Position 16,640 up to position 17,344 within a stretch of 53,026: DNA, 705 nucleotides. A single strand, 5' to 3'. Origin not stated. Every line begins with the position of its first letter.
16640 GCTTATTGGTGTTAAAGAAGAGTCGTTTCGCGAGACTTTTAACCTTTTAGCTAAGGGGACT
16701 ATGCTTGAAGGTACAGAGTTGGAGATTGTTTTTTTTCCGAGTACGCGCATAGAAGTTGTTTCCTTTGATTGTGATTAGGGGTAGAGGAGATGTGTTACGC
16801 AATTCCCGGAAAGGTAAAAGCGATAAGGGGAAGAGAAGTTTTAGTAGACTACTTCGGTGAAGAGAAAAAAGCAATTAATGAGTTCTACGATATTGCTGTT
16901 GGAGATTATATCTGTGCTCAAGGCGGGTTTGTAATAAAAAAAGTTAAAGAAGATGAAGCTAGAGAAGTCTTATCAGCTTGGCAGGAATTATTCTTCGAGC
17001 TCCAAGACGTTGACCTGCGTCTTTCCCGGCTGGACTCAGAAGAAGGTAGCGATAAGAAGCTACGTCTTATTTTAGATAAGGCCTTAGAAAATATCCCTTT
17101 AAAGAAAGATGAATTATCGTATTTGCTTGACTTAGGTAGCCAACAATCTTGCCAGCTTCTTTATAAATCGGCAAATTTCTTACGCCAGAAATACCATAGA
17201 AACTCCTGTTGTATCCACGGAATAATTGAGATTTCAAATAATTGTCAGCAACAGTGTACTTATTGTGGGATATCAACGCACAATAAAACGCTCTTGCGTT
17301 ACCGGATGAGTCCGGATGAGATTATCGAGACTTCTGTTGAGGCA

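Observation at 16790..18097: In-frame fusion of a [NiFe] chaperone (HypC) to an [FeFe]-type radical-SAM maturase (HydE), inside a [NiFe] hydrogenase operon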

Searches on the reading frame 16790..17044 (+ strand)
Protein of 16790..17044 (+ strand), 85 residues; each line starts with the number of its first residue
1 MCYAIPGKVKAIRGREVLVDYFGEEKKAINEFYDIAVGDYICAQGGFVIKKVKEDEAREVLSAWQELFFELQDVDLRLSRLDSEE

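Call 3: search_protein_families(library=pfam, proteins=[window:16790-17044:+], max_evalue=0.01)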
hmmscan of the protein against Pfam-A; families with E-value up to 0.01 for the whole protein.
window:16790-17044:+ (85 aa): 1 family
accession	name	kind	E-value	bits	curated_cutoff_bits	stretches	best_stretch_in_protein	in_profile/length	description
PF01455.23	HupF_HypC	-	7e-15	55.4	28.5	1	1-64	1-65/65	HupF/HypC family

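Call 4: search_protein_families(library=ncbifam, proteins=[window:16790-17044:+], max_evalue=0.01)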
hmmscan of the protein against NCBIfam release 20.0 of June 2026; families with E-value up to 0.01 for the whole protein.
window:16790-17044:+ (85 aa): 2 families
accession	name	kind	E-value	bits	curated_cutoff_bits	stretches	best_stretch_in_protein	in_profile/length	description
TIGR00074.1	hypC_hupF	subfamily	7.8e-14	51.3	48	1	1-76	1-77/80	HypC/HybG/HupF family hydrogenase formation chaperone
NF007712.0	PRK10409.1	equivalog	1.9e-06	28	136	1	1-74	1-81/90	HypC/HybG/HupF family hydrogenase formation chaperone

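Call 73: search_solved_structures(query=window:16790-17044:+, max_evalue=0.01, show_alignments=4)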
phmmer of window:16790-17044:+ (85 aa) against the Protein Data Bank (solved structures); distinct sequences matched with E-value up to 0.01: 4.
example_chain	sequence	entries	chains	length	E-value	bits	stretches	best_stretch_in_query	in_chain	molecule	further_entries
2z1c_A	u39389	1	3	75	4.9e-10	42.9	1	1-67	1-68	Hydrogenase expression/formation protein HypC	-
3vyr_A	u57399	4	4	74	2.7e-09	40.5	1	2-67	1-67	Hydrogenase expression/formation protein HypC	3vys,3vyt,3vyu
3d3r_A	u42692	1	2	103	9.7e-06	29.2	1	1-73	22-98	Hydrogenase assembly chaperone hypC/hupF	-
2ot2_A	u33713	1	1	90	2.4e-05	28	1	1-75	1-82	Hydrogenase isoenzymes formation protein hypC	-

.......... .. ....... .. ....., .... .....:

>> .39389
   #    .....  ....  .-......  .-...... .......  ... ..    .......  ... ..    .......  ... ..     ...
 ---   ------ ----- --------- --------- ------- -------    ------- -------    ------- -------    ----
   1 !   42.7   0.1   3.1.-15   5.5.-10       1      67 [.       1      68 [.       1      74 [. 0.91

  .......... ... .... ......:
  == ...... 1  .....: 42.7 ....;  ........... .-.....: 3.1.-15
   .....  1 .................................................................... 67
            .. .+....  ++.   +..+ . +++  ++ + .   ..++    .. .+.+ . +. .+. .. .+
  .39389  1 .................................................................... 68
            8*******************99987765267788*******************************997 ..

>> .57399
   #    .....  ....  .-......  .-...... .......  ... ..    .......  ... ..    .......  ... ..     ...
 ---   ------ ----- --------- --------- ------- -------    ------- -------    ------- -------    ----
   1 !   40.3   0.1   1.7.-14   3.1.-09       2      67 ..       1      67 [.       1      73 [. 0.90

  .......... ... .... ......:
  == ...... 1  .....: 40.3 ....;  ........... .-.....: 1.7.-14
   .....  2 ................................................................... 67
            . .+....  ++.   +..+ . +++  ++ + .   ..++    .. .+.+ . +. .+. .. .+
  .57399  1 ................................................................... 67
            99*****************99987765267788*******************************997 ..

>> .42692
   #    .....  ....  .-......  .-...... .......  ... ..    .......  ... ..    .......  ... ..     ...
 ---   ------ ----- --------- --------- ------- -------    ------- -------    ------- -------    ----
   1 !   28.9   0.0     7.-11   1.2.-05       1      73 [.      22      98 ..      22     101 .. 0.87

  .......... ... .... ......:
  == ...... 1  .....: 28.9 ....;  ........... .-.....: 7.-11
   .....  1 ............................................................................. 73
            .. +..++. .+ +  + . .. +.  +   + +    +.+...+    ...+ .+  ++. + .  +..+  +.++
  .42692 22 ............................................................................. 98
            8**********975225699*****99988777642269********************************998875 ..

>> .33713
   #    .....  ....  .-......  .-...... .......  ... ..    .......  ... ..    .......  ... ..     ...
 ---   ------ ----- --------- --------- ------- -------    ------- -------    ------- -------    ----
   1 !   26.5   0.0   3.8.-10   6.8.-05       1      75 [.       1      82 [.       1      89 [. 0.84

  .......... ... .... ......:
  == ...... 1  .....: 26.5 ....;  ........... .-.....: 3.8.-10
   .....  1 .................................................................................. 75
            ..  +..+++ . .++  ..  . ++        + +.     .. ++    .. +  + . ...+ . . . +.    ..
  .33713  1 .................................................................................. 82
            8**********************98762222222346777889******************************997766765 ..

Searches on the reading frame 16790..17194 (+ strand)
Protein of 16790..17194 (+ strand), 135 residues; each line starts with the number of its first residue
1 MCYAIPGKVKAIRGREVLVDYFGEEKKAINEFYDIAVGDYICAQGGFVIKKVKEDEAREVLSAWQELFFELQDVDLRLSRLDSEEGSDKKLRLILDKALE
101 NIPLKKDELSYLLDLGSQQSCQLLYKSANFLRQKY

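Call 67: find_related_loci(query=A1, collection=metagenome_contigs, flank=10000)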
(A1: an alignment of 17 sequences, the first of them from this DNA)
Query A1 (135 aa) in metagenome_contigs; peptide patterns used: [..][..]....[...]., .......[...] (x = any residue, [..] = any of these).
600 stretches matched a pattern (row limit reached: there are more); 251 encode a relative of the query (tblastn E <= 1e-3); the best 80 are kept; 80 distinct loci.
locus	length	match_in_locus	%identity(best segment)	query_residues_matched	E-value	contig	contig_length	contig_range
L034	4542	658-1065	79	1-135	5e-63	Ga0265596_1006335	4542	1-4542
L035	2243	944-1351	79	1-135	5e-64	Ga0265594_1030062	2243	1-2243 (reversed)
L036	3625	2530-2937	81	1-135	9e-62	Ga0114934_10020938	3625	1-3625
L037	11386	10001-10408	68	1-135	5e-60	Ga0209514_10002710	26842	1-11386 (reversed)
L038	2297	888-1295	67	1-135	2e-60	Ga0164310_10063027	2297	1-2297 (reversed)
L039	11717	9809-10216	68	1-135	3e-57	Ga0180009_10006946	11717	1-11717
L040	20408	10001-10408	68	1-135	3e-57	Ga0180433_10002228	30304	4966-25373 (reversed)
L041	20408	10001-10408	64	1-135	2e-56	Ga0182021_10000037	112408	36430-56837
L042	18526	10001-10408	65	1-135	6e-55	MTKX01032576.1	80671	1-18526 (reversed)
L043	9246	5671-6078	63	1-135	7e-51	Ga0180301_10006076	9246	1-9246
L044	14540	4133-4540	63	1-135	1e-50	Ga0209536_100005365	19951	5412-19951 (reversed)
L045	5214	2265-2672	60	1-135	2e-49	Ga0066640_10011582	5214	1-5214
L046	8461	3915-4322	57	1-135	3e-49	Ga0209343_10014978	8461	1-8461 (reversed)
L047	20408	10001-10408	59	1-135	6e-48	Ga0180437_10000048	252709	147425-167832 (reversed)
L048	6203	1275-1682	61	1-135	3e-48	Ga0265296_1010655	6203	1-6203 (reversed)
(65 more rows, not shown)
